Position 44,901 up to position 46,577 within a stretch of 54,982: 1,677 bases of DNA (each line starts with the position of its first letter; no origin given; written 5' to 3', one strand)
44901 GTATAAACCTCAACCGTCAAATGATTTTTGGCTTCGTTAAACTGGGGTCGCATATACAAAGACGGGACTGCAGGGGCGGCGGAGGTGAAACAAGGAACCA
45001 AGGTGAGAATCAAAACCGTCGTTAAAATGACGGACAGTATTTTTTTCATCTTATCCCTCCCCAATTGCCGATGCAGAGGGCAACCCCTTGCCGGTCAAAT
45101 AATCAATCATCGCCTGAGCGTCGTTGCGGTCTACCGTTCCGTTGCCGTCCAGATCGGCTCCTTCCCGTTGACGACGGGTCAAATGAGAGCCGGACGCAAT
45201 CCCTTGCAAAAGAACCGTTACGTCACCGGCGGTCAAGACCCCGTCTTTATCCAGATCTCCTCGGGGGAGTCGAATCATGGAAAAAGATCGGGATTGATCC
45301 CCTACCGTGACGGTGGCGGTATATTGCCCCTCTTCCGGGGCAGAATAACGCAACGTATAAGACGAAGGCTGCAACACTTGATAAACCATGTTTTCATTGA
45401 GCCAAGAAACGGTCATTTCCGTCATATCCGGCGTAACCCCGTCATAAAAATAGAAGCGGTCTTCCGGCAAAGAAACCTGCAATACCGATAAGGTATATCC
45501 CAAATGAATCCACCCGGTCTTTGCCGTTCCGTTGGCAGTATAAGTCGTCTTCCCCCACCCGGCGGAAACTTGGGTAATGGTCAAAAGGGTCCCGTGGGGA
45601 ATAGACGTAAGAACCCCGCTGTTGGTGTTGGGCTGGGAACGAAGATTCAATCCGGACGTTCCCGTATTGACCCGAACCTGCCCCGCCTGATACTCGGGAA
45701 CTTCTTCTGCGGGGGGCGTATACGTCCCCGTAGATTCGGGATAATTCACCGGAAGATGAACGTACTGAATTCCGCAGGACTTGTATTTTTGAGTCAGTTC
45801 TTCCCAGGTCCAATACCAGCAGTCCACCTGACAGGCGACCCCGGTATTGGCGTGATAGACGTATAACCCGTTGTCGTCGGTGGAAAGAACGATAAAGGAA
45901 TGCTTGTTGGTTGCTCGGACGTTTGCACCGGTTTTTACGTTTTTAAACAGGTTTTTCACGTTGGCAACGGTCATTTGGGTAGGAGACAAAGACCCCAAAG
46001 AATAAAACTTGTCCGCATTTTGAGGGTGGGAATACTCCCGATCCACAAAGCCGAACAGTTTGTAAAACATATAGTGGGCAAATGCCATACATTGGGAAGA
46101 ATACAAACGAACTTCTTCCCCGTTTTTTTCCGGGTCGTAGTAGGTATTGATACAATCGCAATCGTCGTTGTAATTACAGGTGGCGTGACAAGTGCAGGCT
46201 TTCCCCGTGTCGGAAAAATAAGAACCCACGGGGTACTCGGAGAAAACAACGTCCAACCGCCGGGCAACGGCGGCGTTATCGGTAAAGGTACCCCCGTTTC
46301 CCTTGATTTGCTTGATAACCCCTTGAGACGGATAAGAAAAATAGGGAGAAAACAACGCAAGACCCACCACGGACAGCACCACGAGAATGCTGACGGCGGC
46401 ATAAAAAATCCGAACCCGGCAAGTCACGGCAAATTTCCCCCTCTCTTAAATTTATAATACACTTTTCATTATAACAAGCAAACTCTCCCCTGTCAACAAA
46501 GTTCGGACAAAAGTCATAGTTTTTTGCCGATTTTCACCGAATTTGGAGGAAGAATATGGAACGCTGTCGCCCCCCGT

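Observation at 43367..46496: Three-gene non-cellulosomal cohesin-dockerin module: membrane anchor, adaptor and dockerin-tagged hydrolase in one operon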

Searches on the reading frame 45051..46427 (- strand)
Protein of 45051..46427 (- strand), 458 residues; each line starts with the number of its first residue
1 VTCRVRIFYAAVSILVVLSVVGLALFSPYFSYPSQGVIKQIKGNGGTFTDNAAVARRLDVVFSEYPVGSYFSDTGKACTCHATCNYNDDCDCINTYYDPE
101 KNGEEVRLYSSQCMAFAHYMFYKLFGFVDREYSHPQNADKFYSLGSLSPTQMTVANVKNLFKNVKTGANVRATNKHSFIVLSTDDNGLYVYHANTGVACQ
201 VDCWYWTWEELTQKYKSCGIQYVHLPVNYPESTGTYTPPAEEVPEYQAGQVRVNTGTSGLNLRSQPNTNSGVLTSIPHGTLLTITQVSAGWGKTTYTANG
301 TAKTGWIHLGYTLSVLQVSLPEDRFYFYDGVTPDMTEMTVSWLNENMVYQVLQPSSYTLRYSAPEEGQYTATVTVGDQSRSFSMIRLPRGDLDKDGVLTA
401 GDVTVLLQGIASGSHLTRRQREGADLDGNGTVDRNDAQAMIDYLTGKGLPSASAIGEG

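Call 4: search_protein_families(library=pfam, proteins=[window:45051-46427:-], max_evalue=1)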
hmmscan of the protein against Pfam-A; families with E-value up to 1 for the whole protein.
window:45051-46427:- (458 aa): 8 families
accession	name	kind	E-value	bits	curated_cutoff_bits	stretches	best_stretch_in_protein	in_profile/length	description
PF08239.17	SH3_3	-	3.4e-09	37.2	27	1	258-311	1-52/54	Bacterial SH3 domain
PF00404.24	Dockerin_1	-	1.8e-07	31.7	22.9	1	390-444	2-56/57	Dockerin type I domain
PF06347.19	SH3_4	-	0.016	15.4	24.1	1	259-308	4-50/56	Bacterial SH3 domain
PF13405.12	EF-hand_6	-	0.03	14.5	25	0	425-442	10-27/30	EF-hand domain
PF00036.39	EF-hand_1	-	0.07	13.1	25.4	0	424-440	9-25/29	EF hand domain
PF00630.25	Filamin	-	0.16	13.3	26.9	1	353-378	60-85/93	Filamin/ABP280 repeat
PF13499.12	EF-hand_7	-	0.16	12.8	30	1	391-436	12-61/67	EF-hand domain pair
PF19077.6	Big_13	-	0.31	12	27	1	331-378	36-86/102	Bacterial Ig-like domain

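Call 5: search_protein_families(library=ncbifam, proteins=[window:45051-46427:-], max_evalue=1)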
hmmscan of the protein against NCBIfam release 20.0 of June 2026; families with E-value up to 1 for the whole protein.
window:45051-46427:- (458 aa): 1 family
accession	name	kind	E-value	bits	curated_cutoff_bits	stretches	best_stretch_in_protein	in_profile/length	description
TIGR04211.1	SH3_and_anchor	equivalog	0.16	11.5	65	1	261-308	9-54/198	TIGR04211 family SH3 domain-containing protein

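Call 6: search_solved_structures(query=window:45051-46427:-, max_evalue=1, show_alignments=2)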
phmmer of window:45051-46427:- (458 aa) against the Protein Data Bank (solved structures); distinct sequences matched with E-value up to 1: 17.
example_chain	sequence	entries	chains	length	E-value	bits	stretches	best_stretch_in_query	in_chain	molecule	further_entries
8x39_A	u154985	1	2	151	3.8e-09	39.3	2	389-451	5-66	Serine protease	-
8x3a_A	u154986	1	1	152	3.9e-09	39.3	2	389-451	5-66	Serine protease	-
2kq8_A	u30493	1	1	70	0.0053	19.1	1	257-311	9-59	Cell wall hydrolase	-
4uyp_B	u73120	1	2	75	0.0068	18.7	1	421-447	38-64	Cellulosomal scaffoldin adaptor protein B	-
2y3n_B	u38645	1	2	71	0.0069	18.7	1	389-444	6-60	CELLULOSOMAL FAMILY-48 PROCESSIVE GLYCOSIDE HYDROLASE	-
4uyq_B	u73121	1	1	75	0.007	18.7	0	424-447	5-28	Cellulosomal scaffoldin adaptor protein B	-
1ohz_B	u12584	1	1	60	0.011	18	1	390-444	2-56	ENDO-1,4-BETA-XYLANASE Y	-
2ccl_B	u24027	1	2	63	0.015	17.6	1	389-444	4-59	ENDO-1,4-BETA-XYLANASE Y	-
6kge_D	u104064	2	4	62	0.062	15.5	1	390-442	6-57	And cellulose-binding endoglucanase family 9 CelL ortholog dockerin domain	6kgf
6kg9_A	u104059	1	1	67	0.075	15.3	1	389-443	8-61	And cellulose-binding endoglucanase family 9 CelL ortholog dockerin domain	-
6kgc_B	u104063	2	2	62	0.078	15.2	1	390-442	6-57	And cellulose-binding endoglucanase family 9 CelL ortholog dockerin domain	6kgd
5lxv_B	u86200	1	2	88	0.12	14.6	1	388-446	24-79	Carbohydrate-binding protein WP_009985128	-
3akb_A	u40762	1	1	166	0.34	13.1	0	377-436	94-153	Putative calcium binding protein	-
2krs_A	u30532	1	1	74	0.36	13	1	249-315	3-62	Probable enterotoxin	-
5m2o_B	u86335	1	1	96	0.38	13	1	383-446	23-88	Group I Dockerin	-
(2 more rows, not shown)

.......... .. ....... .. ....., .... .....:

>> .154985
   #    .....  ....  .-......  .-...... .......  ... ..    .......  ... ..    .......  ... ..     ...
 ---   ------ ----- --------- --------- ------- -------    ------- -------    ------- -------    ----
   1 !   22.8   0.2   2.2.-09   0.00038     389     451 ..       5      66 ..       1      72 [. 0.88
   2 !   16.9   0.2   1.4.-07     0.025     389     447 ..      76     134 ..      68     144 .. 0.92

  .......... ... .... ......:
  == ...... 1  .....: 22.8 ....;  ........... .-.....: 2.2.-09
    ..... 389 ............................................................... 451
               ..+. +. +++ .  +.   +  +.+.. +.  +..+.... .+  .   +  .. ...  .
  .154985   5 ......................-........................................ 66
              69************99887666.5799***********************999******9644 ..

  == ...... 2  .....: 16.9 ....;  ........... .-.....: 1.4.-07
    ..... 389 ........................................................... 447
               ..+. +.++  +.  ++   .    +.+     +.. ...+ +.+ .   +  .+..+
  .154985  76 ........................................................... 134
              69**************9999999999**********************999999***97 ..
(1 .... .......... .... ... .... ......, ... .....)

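Call 9: find_homologous_proteins(query=window:45051-46427:-)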
Query window:45051-46427:- (458 aa): 30 proteins with E <= 0.001 among 8000 candidates.
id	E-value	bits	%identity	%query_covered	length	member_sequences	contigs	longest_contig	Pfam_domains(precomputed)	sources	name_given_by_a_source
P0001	0.0e+0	1065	100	100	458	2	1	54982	PF00404.25,PF08239.18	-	-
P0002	7.3e-256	867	82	98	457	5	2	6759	PF00404.25,PF08239.18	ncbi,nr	ncbi:MAG: SH3 domain-containing protein [Clostridia bacterium]|nr:SH3 domain-containing protein [Clo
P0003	1.1e-211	722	69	98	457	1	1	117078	PF00404.25,PF06347.20,PF08239.18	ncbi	-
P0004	3.9e-182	624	62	98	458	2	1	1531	PF00404.25,PF08239.18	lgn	-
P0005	1.5e-181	623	63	97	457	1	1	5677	PF00404.25,PF08239.18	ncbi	-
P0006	8.1e-180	617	60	98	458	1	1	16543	PF00404.25,PF08239.18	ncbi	-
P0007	2.0e-172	592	60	97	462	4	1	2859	PF00404.25,PF08239.18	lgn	-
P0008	3.1e-172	592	60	98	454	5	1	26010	PF00404.25,PF08239.18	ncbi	-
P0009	4.3e-168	578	58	98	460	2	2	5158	PF00404.25,PF08239.18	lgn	-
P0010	1.8e-167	576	57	97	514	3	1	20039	PF00404.25,PF08239.18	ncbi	-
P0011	1.7e-162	560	56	98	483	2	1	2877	PF00404.25,PF08239.18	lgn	-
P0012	2.7e-161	556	56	98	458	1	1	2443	PF00404.25,PF06347.20,PF08239.18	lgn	-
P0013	3.6e-160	552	56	98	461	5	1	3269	PF00404.25,PF06347.20,PF08239.18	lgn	-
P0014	1.0e-159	551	55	97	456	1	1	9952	PF00404.25,PF08239.18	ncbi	-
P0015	1.8e-159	550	55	98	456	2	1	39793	PF00404.25,PF08239.18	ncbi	-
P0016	3.6e-155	536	53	97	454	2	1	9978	PF00404.25,PF08239.18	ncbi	-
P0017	5.7e-152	525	53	98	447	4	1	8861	PF00404.25,PF08239.18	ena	-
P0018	9.2e-151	521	55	99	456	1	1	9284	PF00404.25,PF08239.18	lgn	-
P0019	1.4e-149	517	54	97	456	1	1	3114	PF00404.25,PF08239.18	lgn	-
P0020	2.0e-144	500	54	97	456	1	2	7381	PF00404.25,PF08239.18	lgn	-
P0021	1.3e-130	455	52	90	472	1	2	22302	PF00404.25,PF08239.18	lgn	-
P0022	1.7e-129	451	53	88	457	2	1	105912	PF00404.25,PF06347.20,PF08239.18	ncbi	-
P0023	9.5e-128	445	50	92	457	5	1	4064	PF00404.25,PF06347.20,PF08239.18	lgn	-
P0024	2.6e-118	414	46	96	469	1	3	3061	PF00404.25,PF08239.18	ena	-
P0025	8.0e-116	406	48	89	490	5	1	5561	PF00404.25,PF06347.20,PF08239.18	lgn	-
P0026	2.7e-111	391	43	99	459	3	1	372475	PF00404.25,PF06347.20,PF08239.18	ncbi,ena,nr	ncbi:MAG: SH3 domain-containing protein [Clostridia bacterium]|nr:SH3 domain-containing protein [Clo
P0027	6.8e-103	363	43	88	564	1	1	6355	PF00404.25,PF07523.19,PF08239.18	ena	-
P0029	2.3e-47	180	37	65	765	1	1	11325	PF00404.25,PF07523.19,PF14200.13,PF08239.18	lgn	-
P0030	2.5e-35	141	30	84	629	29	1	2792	PF00404.25,PF06347.20,PF08239.18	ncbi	-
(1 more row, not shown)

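Call 11: find_encoding_contigs(protein=P0003, flank=6000, max_places=2)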
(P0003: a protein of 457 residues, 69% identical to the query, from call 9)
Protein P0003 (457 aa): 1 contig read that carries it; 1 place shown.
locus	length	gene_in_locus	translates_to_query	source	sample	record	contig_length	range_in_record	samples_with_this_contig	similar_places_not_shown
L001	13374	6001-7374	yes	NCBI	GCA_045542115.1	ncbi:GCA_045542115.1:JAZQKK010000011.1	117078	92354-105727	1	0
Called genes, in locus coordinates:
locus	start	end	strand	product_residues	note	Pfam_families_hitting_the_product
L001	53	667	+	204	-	-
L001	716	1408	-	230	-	PF00543:P-II (faint)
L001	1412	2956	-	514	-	PF07556:DUF1538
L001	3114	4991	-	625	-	PF07944:Beta-AFase-like_GH127_cat, PF20736:Glyco_hydro127M (weak)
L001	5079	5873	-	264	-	PF03631:Virul_fac_BrkB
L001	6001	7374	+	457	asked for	PF06347:SH3_4, PF08239:SH3_3, PF00404:Dockerin_1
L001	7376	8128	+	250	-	-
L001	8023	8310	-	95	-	-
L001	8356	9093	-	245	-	-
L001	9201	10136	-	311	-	PF00781:DAGK_cat, PF19279:YegS_C (weak)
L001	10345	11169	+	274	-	PF01261:AP_endonuc_2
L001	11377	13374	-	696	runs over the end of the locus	PF12437:GSIII_N, PF00120:Gln-synt_C, PF18318:Gln-synt_C-ter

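Call 12: find_encoding_contigs(protein=P0026, flank=6000, max_places=2)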
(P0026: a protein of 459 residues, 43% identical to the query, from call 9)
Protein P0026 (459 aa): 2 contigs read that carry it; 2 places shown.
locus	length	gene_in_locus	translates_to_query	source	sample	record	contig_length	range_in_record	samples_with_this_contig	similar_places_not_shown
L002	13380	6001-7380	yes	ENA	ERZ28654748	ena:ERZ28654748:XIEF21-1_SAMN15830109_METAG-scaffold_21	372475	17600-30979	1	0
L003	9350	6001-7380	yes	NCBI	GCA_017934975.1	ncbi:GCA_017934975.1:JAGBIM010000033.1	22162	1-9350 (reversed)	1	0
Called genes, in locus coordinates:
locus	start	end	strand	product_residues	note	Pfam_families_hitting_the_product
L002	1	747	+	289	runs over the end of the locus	PF02153:PDH_N, PF20463:PDH_C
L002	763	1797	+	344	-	PF00793:DAHP_synth_1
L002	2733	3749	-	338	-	-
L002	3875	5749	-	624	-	PF07944:Beta-AFase-like_GH127_cat, PF20736:Glyco_hydro127M (faint)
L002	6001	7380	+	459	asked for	PF06347:SH3_4 (weak), PF08239:SH3_3, PF00404:Dockerin_1 (weak)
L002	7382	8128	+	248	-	-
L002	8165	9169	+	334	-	-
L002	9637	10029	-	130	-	PF02142:MGS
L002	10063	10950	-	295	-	PF00288:GHMP_kinases_N, PF08544:GHMP_kinases_C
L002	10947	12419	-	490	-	PF14821:Thr_synth_N, PF00291:PALP, PF24857:THR4_C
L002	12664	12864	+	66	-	PF01197:Ribosomal_L31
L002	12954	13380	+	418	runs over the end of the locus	PF05593:RHS_repeat (faint)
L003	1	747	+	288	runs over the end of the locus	PF02153:PDH_N, PF20463:PDH_C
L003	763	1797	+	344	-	PF00793:DAHP_synth_1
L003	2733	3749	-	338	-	-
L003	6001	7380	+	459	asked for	PF06347:SH3_4 (weak), PF08239:SH3_3, PF00404:Dockerin_1 (weak)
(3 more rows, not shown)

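Call 13: find_encoding_contigs(protein=P0022, flank=6000, max_places=2)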
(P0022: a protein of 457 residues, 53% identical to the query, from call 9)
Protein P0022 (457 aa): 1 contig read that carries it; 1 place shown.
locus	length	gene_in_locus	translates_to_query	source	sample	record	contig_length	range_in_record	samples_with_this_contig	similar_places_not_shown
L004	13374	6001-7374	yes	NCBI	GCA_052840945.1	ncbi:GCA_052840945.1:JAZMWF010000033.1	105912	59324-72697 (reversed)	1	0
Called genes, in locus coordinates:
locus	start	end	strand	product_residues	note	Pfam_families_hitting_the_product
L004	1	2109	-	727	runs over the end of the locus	PF00664:ABC_membrane, PF00005:ABC_tran, PF02463:SMC_N (faint)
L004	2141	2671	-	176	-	PF08909:DUF1854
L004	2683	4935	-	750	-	PF00664:ABC_membrane, PF00005:ABC_tran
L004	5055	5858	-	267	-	PF03631:Virul_fac_BrkB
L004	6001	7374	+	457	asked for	PF06347:SH3_4, PF08239:SH3_3, PF00404:Dockerin_1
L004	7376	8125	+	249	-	PF00404:Dockerin_1 (weak)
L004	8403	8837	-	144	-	-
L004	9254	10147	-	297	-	PF00288:GHMP_kinases_N, PF08544:GHMP_kinases_C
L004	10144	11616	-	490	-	PF14821:Thr_synth_N, PF00291:PALP, PF24857:THR4_C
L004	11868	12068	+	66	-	PF01197:Ribosomal_L31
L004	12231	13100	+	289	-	PF00149:Metallophos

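Call 18: find_related_loci(query=A1, collection=genome_contigs, flank=5000)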
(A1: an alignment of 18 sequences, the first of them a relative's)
Query A1 (458 aa) in genome_contigs; peptide patterns used: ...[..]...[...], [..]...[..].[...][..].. (x = any residue, [..] = any of these).
427 stretches matched a pattern; 37 encode a relative of the query (tblastn E <= 1e-3); 37 distinct loci.
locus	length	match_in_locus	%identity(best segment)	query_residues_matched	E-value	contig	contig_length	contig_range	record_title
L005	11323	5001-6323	70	6-447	0e+0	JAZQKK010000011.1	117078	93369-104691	MAG: Eubacteriales bacterium isolate T1900044615_TS20190081.MAGScoT_cleanbin_000004 SGB_836_k141_2111882, whole genome s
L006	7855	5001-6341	60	1-447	0e+0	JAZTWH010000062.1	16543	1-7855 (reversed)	MAG: Eubacteriales bacterium isolate T1900045334_YK20190023.MAGScoT_cleanbin_000043 SGB_6572_k141_4615984, whole genome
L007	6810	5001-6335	60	11-458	2e-177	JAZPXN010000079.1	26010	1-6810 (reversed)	MAG: Eubacteriales bacterium isolate T1900044652_TS20190118.MAGScoT_cleanbin_000004 SGB_1430_k141_103645, whole genome s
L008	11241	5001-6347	60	1-446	8e-177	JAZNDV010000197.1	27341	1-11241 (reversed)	MAG: Eubacteriales bacterium isolate T1900044725_TS20190191.MAGScoT_cleanbin_000025 SGB_1933_k141_1686302, whole genome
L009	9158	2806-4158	60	1-447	3e-175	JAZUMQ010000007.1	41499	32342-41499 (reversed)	MAG: Eubacteriales bacterium isolate T1900044892_TS20190358.MAGScoT_cleanbin_000011 SGB_3263_k141_1273810, whole genome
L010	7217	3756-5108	57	1-446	1e-172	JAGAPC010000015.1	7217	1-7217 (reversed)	MAG: Clostridia bacterium isolate RGIG8645 Water_deer_Cecum.Co__c294865, whole genome shotgun sequence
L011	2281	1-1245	62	41-458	0e+0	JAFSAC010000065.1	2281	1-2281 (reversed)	MAG: Clostridia bacterium isolate RGIG2955 Goat_Rectum-1__c829084, whole genome shotgun sequence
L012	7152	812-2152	56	4-447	4e-161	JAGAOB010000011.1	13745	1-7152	MAG: Clostridia bacterium isolate RGIG8618 Water_deer_Cecum.Co__c103899, whole genome shotgun sequence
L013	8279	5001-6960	47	44-458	6e-119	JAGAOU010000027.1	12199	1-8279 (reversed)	MAG: Clostridia bacterium isolate RGIG8637 Water_deer_Cecum.Co__c238938, whole genome shotgun sequence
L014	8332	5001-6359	43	7-458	5e-118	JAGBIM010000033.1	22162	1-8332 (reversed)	MAG: Clostridia bacterium isolate RGIG9149 Water_deer_Rectum.Co__c1516152, whole genome shotgun sequence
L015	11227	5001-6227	42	43-446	1e-99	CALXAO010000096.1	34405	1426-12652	MAG: uncultured Clostridia bacterium isolate E09__bin235 genome assembly, contig: E09__k127_1902960, whole genome shotgu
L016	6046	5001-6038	57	1-347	8e-127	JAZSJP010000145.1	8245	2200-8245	MAG: Eubacteriales bacterium isolate T1900044564_TS20190030.MAGScoT_cleanbin_000039 SGB_388_k141_2577132, whole genome s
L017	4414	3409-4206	55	45-311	7e-83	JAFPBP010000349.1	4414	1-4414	MAG: Clostridia bacterium isolate RGIG995 Dairy_cattle_Rectum.Co__c4183757, whole genome shotgun sequence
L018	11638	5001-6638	39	1-312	2e-54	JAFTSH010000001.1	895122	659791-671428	MAG: Clostridia bacterium isolate RGIG4104 Roe_deer_Cecum.Co__c253924, whole genome shotgun sequence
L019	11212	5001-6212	32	37-445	2e-52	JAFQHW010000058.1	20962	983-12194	MAG: Clostridia bacterium isolate RGIG1834 Goat_Cecum-5__c478890, whole genome shotgun sequence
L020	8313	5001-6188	30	57-458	2e-46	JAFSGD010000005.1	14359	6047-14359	MAG: Clostridia bacterium isolate RGIG3112 Goat_Rectum-6__c51786, whole genome shotgun sequence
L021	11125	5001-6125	31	62-436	2e-45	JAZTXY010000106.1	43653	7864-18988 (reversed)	MAG: Eubacteriales bacterium isolate T1900045328_YK20190017.MAGScoT_cleanbin_000040 SGB_6486_k141_2291020, whole genome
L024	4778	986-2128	32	68-447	4e-45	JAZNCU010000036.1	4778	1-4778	MAG: Eubacteriales bacterium isolate T1900044730_TS20190196.MAGScoT_cleanbin_000011 SGB_2003_k141_2349749, whole genome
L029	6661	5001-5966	34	62-384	1e-40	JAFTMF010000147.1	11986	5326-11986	MAG: Clostridia bacterium isolate RGIG3946 Roe_deer_Cecum-3__c440048, whole genome shotgun sequence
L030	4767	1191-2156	32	62-384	4e-36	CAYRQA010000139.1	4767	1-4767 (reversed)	MAG TPA_asm: uncultured Lachnospiraceae bacterium isolate SRP350583_co1_125 genome assembly, contig: NODE_26909_length_4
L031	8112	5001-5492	35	65-232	4e-21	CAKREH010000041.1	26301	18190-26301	MAG: uncultured Roseburia sp. isolate REFINED_METABAT215_TOP10_CONTIGS_1500_ASSEMBLY_K77_MERGED__Hadza_MoBio_hadza-E-H_F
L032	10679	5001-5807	29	43-284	7e-21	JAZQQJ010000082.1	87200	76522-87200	MAG: Lachnospiraceae bacterium isolate T1900045236_TH20190006.MAGScoT_cleanbin_000031 SGB_5474_k141_2042605, whole genom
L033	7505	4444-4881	33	56-215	2e-20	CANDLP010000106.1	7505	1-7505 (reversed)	MAG TPA_asm: uncultured Clostridia bacterium isolate ERR6760095_bin.70_metawrap_v1.3_MAG genome assembly, contig: ERZ128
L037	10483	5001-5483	30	52-217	4e-14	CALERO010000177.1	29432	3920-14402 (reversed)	MAG TPA_asm: uncultured Clostridia bacterium isolate SRR1747065_bin.184_CONCOCT_v1.1_MAG genome assembly, contig: ERZ808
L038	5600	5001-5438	35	55-217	4e-13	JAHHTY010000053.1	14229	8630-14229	MAG: Negativibacillus sp. isolate MAG094 MAG094_53, whole genome shotgun sequence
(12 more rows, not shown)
